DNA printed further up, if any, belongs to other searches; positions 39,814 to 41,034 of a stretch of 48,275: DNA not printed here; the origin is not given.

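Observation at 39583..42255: Three-gene operon of two tandem paralogues plus a stop/start-coupled small gene, none assignable to a known family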

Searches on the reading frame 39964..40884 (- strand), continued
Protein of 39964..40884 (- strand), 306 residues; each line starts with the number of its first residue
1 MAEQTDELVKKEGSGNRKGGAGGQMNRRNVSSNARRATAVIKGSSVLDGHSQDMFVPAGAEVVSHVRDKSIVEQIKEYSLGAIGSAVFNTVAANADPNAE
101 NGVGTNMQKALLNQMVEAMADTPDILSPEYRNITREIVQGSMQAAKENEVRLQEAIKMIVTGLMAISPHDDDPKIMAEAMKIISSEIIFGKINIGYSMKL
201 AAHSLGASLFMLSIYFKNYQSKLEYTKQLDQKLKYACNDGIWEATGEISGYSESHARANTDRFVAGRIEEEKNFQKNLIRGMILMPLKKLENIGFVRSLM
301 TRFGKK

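Call 48: fold_search(model_id=the predicted structure, library=viral)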
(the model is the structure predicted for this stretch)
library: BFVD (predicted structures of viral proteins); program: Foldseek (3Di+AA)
matches with E <= 10: 690; with E <= 0.001: 0
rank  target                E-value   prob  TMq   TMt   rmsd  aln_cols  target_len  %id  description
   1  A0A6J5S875            4.1e-02  0.69  0.19  0.09  39.4       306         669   16  Uncharacterized protein [uncultured Caudovirales phage]
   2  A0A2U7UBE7            4.1e-02  0.63  0.18  0.11  25.3       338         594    8  Uncharacterized protein [Pandoravirus neocaledonia]
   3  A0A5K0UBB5            4.3e-02  0.57  0.15  0.16  30.2       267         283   11  Putative t-snare protein [Yasminevirus sp. GU-2018]
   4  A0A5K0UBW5            7.8e-02  0.54  0.17  0.14  30.7       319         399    8  Uncharacterized protein [Yasminevirus sp. GU-2018]
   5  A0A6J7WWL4            8.5e-02  0.77  0.19  0.13  26.9       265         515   12  Uncharacterized protein [uncultured Caudovirales phage]
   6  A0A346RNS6            1.1e-01  0.38  0.16  0.08  27.8       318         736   11  Desmoplakin [Cryptophlebia peltastica nucleopolyhedrovirus]
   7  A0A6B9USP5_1          1.2e-01  0.41  0.17  0.07  23.0       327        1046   12  (no name in the UniProt tables at hand)
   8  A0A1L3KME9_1          1.3e-01  0.18  0.13  0.05  23.5       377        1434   12  (no name in the UniProt tables at hand)
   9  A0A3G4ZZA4            1.4e-01  0.66  0.22  0.19  19.8       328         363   12  Uncharacterized protein [Gaeavirus sp.]
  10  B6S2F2                1.4e-01  0.77  0.24  0.29  19.8       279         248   11  (no name in the UniProt tables at hand)
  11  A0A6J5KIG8            1.4e-01  0.14  0.11  0.11  49.4       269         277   11  Uncharacterized protein [uncultured Caudovirales phage]
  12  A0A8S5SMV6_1          1.6e-01  0.57  0.21  0.07  24.7       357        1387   11  RNA polymerase [Podoviridae sp. ctIKM86]
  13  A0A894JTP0            1.6e-01  0.51  0.21  0.18  28.8       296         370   12  (no name in the UniProt tables at hand)
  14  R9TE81                2.0e-01  0.21  0.14  0.19  19.2       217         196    9  Uncharacterized protein [Vibrio phage nt-1]
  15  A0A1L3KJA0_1          2.2e-01  0.21  0.15  0.07  25.0       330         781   11  (no name in the UniProt tables at hand)
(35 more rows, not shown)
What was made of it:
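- On Phage proteins (PHROGs, BFVD, IMG/VR): BFVD Foldseek E>0.04 with TM<0.27 (call 48).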

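Call 49: search_protein_families(library=padloc, proteins=[window:39964-40884:-, L016:11257-12606:+, L016:12623-13183:-, L016:13191-13685:-], max_evalue=0.1)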
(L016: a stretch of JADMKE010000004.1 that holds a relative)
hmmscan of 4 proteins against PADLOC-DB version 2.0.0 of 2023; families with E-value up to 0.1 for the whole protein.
window:39964-40884:- (306 aa): 0 families

L016:11257-12606:+ (449 aa): 7 families
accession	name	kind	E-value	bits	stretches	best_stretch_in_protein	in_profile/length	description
PDLC02919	HEAT-ARM_XIII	-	1.5e-24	83.6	4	292-384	546-637/1972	-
PDLC02973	WGR_XIII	-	1.7e-06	24.8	2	223-368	126-259/973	-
PDLC03760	RT_UG22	-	1e-05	22.8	0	353-419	395-459/476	DRT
PDLC03925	OloA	-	1.3e-05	22.7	1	224-353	151-234/596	-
PDLC01150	HEAT_CxxC_PDDEXK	-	0.00015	19.2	0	247-323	14-88/288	HEAT_CxxC_PD-DEXK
PDLC01173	STAND_TPR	-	0.00036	16.9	1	243-374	783-911/1114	"Predicted ATPase fused to Xre-HTH and TPR repeats domain, associated with cas1-less I-E system in Streptomyces"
PDLC03783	Drt8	-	0.0087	13.4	0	19-116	317-402/493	DRT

L016:12623-13183:- (186 aa): 0 families

L016:13191-13685:- (164 aa): 0 families

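Call 50: search_protein_families(library=phrogs, proteins=[window:39964-40884:-], max_evalue=0.1)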
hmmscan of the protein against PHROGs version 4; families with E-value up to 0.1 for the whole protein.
window:39964-40884:- (306 aa): 1 family
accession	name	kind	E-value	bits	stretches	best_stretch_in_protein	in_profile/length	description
phrog_30618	-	unknown function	0.036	14.6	1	62-172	21-133/269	-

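Call 55: find_encoding_contigs(protein=P0085, flank=6000, max_places=2)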
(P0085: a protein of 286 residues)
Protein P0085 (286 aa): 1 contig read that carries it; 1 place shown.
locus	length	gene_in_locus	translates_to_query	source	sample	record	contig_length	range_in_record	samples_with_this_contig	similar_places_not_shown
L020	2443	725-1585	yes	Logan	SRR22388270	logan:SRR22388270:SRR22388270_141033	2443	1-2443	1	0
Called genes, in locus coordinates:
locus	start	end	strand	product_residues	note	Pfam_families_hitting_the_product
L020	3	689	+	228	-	?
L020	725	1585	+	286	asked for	-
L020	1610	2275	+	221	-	-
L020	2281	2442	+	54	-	?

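Call 56: find_encoding_contigs(protein=P0093, flank=6000, max_places=2)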
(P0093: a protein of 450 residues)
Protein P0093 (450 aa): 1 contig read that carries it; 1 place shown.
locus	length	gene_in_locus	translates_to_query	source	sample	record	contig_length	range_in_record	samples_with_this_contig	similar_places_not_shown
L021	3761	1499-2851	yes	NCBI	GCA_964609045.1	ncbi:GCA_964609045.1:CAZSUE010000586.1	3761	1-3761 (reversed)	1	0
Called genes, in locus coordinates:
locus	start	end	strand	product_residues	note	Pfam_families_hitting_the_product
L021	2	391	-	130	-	?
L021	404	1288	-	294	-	PF12146:Hydrolase_4, PF00561:Abhydrolase_1, PF12697:Abhydrolase_6, PF00756:Esterase (weak), PF00561:Abhydrolase_1, PF08386:Abhydrolase_4 (weak)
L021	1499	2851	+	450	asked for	PF13371:TPR_9, PF14559:TPR_19 (weak), PF12895:ANAPC3 (weak), PF00515:TPR_1 (weak), PF07719:TPR_2 (weak), PF13424:TPR_12 (weak), PF13432:TPR_16, PF14559:TPR_19 (weak), +5 more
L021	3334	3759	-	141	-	?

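Call 57: find_encoding_contigs(protein=P0087, flank=8000, max_places=2)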
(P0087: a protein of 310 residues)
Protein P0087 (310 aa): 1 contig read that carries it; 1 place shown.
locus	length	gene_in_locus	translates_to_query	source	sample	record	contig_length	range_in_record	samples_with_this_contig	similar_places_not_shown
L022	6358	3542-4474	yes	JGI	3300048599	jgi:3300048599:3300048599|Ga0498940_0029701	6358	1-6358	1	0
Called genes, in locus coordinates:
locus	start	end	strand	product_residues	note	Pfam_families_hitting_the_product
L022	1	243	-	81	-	?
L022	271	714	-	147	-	-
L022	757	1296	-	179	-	-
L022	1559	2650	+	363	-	-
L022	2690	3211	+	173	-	-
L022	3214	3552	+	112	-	-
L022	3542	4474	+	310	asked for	-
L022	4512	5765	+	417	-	-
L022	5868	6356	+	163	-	?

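Call 58: find_encoding_contigs(protein=P0091, flank=8000, max_places=2)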
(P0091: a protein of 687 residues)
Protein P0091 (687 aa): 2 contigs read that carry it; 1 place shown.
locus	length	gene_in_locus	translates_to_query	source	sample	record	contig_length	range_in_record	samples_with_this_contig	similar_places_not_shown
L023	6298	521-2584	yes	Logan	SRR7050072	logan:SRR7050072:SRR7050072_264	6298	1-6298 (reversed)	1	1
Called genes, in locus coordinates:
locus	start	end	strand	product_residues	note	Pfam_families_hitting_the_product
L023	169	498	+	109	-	PF01906:YbjQ_1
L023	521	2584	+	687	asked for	-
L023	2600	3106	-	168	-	-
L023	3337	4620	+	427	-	PF00246:Peptidase_M14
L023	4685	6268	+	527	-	-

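Call 59: find_encoding_contigs(protein=P0094, flank=8000, max_places=2)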
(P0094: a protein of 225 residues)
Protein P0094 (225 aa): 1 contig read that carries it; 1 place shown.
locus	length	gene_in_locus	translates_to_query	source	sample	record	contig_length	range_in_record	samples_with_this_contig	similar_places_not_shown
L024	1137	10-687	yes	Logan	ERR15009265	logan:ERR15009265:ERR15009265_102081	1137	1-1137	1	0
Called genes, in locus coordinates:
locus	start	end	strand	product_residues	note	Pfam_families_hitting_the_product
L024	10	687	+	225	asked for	-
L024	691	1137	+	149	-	?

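Call 60: find_encoding_contigs(protein=P0090, flank=8000, max_places=2)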
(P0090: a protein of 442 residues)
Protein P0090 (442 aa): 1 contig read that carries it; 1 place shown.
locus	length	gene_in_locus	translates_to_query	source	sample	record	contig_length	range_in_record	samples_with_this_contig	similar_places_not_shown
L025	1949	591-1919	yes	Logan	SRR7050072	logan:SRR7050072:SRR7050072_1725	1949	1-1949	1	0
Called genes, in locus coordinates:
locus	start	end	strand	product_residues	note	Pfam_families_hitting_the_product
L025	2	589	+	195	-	?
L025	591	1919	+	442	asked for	-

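Call 64: search_protein_families(library=pfam, alignment_id=A5, max_evalue=1)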
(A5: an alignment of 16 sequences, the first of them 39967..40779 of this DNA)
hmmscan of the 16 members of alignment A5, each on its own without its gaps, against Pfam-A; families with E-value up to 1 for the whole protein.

A. member 1, window:39967-40779:- (271 aa): 3 families
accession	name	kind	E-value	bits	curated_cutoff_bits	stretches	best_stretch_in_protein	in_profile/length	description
PF02077.20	SURF4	-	0.019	15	27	1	117-192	155-228/267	SURF4 family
PF25567.1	TPR_SYO1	-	0.099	12.6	27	1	54-145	102-189/259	SYO1-like, TPR repeats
PF23190.1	LHD_TRPY1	-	0.17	11.8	27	0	74-112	9-47/180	TRPY1 N-terminal linker helical domain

B. families by the number of members that match (of 16 scanned): 35 families (the first 25 are shown)
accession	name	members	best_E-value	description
PF02077.20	SURF4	2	0.019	SURF4 family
PF07719.23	TPR_2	1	8.5e-19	Tetratricopeptide repeat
PF00515.34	TPR_1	1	5e-17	Tetratricopeptide repeat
PF13432.12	TPR_16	1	8e-15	Tetratricopeptide repeat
PF13181.12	TPR_8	1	6.8e-14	Tetratricopeptide repeat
PF14559.12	TPR_19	1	5.4e-13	Tetratricopeptide repeat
PF13431.12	TPR_17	1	7.4e-12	Tetratricopeptide repeat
PF13371.12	TPR_9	1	2.3e-11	Tetratricopeptide repeat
PF13428.12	TPR_14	1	2.7e-11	Tetratricopeptide repeat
PF13414.12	TPR_11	1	2.3e-10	TPR repeat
PF13424.12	TPR_12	1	3.2e-10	Tetratricopeptide repeat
PF12895.13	ANAPC3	1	1.2e-09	Anaphase-promoting complex, cyclosome, subunit 3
PF23914.1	TPR_CcmH_CycH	1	1.2e-06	Cytochrome c-type biogenesis protein H TPR domain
PF13374.12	TPR_10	1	4.6e-05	Tetratricopeptide repeat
PF13174.12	TPR_6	1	0.00011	Tetratricopeptide repeat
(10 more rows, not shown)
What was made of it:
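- Tried and rejected: Scanning 16 diverse family members for recurrent weak Pfam hits also gave nothing (call 64).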

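Call 65: search_protein_families(library=pfam, proteins=[L022:1559-2650:+, L022:2690-3211:+, L022:3214-3552:+, L022:4512-5765:+, L022:5868-6356:+, L022:757-1296:-, L022:271-714:-, L020:1610-2275:+, L020:3-689:+, L024:691-1137:+], max_evalue=0.1)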
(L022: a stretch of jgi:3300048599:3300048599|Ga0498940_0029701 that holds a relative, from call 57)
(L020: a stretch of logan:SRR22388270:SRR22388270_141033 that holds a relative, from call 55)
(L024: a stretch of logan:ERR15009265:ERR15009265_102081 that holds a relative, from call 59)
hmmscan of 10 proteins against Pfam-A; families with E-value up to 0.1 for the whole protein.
L022:1559-2650:+ (363 aa): 1 family
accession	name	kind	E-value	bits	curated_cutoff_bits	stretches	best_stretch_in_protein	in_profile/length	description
PF02837.24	Glyco_hydro_2_N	-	0.073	13.4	28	0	183-259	57-133/169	Glycosyl hydrolases family 2, sugar binding domain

L022:2690-3211:+ (173 aa): 0 families

L022:3214-3552:+ (112 aa): 0 families

L022:4512-5765:+ (417 aa): 0 families

L022:5868-6356:+ (163 aa): 1 family
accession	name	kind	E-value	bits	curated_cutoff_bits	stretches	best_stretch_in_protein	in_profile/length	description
PF16326.10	ABC_tran_CTD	-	0.012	16.3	32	1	116-159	11-56/69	ABC transporter C-terminal domain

L022:757-1296:- (179 aa): 0 families

L022:271-714:- (147 aa): 0 families

L020:1610-2275:+ (221 aa): 1 family
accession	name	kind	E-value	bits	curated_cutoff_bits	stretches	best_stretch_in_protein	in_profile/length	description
PF10175.14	MPP6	-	0.047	14.5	29.4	0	68-177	10-82/133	M-phase phosphoprotein 6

L020:3-689:+ (228 aa): 1 family
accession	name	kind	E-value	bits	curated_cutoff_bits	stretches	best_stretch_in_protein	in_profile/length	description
PF12860.13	PAS_7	-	0.015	15.9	27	1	59-132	25-97/115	PAS fold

L024:691-1137:+ (149 aa): 0 families

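Call 69: find_related_loci(query=A2, collection=viral_contigs, flank=5000)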
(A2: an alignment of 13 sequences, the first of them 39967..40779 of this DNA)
Query A2 (271 aa) in viral_contigs; peptide patterns used: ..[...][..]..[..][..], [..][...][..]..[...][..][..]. (x = any residue, [..] = any of these).
40 stretches matched a pattern, but none encodes a relative of the query by tblastn (E <= 1e-3).
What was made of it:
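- On Phage proteins (PHROGs, BFVD, IMG/VR): No member in viral contigs (call 69).
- No members in viral contigs (call 69).
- Tried and rejected: Phage origin was rejected: there are no members in IMG/VR (call 69).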

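Call 73: find_related_loci(query=P0087, collection=metagenome_contigs, flank=10000)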
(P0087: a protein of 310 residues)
Query P0087 (310 aa) in metagenome_contigs; peptide patterns used: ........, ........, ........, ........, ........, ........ (x = any residue, [..] = any of these).
76 stretches matched a pattern, but none encodes a relative of the query by tblastn (E <= 1e-3).
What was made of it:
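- Tried and rejected: The metagenome scan with P0087 found nothing (call 73).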
